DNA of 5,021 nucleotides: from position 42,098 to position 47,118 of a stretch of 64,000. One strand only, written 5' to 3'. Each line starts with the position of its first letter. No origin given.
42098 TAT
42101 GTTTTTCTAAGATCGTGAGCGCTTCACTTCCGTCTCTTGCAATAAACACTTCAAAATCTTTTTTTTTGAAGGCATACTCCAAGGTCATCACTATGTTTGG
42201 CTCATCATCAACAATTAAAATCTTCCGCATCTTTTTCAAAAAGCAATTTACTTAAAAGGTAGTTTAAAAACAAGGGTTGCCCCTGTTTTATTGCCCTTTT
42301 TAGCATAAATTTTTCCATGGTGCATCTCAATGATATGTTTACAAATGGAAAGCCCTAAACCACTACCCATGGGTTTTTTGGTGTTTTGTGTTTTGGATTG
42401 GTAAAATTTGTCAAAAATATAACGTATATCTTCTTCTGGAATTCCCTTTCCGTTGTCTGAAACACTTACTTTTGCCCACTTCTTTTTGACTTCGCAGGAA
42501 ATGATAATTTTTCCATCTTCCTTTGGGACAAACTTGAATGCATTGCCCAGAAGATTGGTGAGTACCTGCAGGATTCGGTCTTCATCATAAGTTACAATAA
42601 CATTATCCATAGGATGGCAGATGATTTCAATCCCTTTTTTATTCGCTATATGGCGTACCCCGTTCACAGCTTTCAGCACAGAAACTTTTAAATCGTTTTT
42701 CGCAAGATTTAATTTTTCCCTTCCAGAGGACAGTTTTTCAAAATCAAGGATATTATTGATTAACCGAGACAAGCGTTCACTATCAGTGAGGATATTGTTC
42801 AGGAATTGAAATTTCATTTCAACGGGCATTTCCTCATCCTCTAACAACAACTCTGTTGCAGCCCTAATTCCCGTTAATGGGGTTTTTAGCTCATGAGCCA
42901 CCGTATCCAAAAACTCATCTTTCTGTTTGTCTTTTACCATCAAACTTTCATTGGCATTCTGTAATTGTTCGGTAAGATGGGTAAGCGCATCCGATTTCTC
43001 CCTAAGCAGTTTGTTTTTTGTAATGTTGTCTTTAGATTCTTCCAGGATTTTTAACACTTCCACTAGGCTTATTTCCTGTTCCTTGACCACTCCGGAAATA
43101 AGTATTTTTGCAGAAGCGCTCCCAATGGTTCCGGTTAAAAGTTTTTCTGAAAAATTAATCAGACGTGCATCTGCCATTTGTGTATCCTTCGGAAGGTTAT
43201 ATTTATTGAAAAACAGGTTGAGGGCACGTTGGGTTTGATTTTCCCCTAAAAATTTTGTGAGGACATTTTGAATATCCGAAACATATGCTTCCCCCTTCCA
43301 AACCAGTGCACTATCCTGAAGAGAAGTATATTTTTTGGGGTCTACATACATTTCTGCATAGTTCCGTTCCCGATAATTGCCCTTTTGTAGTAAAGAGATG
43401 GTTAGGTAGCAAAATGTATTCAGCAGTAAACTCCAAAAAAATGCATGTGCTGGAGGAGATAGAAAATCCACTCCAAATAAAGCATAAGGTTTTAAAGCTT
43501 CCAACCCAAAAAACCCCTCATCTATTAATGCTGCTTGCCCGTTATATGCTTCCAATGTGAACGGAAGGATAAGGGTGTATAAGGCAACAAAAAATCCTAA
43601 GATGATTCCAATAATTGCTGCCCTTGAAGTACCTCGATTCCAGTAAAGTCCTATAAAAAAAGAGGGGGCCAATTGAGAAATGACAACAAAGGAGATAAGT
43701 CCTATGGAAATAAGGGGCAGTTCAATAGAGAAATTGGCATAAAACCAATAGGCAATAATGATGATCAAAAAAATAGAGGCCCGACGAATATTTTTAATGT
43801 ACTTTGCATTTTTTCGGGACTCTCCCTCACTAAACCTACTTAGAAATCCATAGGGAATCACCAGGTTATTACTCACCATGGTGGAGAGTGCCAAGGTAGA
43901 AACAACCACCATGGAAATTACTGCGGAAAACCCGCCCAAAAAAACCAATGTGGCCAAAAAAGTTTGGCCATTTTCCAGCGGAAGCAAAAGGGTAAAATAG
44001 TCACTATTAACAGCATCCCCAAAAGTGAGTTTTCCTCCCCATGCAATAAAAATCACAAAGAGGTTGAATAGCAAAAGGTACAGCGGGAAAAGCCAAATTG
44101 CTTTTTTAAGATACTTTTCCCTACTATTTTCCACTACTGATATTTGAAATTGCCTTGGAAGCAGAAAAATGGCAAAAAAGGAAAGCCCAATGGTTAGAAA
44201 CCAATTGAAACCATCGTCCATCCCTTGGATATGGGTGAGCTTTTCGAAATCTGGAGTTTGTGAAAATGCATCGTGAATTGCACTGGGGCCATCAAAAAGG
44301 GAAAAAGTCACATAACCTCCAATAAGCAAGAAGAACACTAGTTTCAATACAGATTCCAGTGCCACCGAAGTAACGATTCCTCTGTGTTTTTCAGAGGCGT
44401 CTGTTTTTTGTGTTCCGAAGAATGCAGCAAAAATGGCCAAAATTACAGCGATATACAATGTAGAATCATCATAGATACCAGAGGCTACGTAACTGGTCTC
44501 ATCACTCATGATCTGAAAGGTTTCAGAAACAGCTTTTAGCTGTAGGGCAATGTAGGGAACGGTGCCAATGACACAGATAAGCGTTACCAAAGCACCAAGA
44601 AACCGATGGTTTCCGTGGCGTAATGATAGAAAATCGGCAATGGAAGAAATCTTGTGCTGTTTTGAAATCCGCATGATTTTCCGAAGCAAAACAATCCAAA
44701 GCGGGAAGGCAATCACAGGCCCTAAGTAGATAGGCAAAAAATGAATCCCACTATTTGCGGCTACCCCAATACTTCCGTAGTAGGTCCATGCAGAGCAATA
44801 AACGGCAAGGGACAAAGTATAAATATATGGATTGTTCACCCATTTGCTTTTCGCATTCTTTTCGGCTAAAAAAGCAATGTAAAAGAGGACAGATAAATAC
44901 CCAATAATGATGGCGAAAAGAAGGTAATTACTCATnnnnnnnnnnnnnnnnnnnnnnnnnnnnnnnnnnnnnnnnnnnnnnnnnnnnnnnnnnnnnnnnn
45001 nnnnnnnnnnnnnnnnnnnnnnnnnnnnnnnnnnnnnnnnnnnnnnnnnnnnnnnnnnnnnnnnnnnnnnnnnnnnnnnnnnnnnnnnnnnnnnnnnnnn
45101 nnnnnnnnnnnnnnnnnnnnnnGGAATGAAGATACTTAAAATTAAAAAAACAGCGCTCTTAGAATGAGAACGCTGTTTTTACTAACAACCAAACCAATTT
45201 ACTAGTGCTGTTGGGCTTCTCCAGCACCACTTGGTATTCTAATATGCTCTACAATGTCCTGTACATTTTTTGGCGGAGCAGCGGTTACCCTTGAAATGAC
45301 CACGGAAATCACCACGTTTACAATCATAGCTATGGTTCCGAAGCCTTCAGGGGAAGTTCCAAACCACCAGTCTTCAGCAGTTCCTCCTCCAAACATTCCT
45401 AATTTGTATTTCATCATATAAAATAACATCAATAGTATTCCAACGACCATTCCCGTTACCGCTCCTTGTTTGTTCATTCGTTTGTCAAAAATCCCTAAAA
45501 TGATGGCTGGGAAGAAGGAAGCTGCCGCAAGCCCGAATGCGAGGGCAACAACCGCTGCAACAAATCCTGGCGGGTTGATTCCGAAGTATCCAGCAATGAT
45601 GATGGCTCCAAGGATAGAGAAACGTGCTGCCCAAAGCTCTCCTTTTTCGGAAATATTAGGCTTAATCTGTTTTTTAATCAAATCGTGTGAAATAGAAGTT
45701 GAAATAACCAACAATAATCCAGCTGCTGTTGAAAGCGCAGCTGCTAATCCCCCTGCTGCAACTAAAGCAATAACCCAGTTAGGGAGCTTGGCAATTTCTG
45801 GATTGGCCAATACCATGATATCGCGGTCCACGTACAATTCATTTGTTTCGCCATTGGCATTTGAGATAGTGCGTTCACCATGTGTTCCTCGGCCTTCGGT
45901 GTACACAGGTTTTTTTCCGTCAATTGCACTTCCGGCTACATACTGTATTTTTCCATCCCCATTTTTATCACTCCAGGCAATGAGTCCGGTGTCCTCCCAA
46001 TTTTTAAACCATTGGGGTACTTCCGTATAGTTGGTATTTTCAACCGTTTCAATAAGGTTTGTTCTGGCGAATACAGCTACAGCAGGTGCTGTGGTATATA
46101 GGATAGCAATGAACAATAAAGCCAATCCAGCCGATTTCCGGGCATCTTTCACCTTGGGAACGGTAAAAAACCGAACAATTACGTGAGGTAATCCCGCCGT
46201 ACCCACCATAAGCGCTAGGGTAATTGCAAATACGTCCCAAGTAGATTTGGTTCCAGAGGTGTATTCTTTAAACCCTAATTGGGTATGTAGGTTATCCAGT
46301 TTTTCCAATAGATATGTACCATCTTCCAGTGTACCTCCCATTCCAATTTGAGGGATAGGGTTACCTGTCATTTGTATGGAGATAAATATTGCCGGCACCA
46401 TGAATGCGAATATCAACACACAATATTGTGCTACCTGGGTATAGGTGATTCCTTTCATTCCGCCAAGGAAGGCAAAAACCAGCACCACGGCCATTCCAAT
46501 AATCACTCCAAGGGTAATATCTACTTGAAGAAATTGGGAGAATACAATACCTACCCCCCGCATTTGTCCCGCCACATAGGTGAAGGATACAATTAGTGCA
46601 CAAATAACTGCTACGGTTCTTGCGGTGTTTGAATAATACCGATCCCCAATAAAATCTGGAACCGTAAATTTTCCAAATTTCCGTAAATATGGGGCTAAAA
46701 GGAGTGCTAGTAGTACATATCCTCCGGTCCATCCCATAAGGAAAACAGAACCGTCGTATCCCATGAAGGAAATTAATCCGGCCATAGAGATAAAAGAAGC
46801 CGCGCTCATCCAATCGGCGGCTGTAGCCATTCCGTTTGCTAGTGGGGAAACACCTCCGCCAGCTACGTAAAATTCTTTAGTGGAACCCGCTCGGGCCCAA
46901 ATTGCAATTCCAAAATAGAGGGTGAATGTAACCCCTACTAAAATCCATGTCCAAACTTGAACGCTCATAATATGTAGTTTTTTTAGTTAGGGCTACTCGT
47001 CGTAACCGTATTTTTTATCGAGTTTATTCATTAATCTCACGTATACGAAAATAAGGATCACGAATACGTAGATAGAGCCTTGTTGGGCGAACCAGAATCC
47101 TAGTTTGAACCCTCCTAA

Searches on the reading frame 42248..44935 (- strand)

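Call 98: search_protein_families(library=pfam, proteins=[window:42248-44935:-], max_evalue=0.00001)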
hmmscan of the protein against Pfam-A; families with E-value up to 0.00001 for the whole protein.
window:42248-44935:- (895 aa): 3 families
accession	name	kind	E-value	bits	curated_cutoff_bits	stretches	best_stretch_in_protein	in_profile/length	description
PF02518.31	HATPase_c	-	6.7e-28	97.8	26.4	1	784-894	2-109/111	Histidine kinase-, DNA gyrase B-, and HSP90-like ATPase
PF00512.31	HisKA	-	1.3e-18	67.2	26.9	1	671-738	1-66/66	His Kinase A (phospho-acceptor) domain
PF00474.23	SSF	-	1.2e-06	28.1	22.8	1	44-447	19-406/406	Sodium:solute symporter family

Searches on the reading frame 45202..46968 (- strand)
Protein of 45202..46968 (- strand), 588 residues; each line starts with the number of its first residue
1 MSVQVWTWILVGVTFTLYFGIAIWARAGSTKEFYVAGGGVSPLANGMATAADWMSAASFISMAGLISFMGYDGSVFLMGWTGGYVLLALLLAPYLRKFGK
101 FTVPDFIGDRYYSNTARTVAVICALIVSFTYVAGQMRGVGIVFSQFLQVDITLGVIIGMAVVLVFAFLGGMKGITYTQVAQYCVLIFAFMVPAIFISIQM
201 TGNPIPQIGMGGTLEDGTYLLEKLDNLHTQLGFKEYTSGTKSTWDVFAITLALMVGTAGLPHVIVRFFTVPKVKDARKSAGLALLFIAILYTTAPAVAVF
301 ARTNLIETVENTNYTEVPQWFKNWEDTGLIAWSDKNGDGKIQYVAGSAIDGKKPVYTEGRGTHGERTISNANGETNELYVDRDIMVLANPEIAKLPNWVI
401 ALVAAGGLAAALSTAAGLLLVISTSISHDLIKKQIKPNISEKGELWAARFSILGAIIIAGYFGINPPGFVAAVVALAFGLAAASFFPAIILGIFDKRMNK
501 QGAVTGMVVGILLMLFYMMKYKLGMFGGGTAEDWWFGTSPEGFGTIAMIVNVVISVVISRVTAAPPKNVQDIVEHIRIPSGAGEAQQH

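Call 98: search_protein_families(library=pfam, proteins=[window:45202-46968:-], max_evalue=0.00001)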
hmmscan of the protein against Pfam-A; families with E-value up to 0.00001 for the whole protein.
window:45202-46968:- (588 aa): 1 family
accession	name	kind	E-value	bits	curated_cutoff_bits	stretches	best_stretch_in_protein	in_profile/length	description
PF00474.23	SSF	-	9.3e-54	183.3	22.8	2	33-302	1-260/406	Sodium:solute symporter family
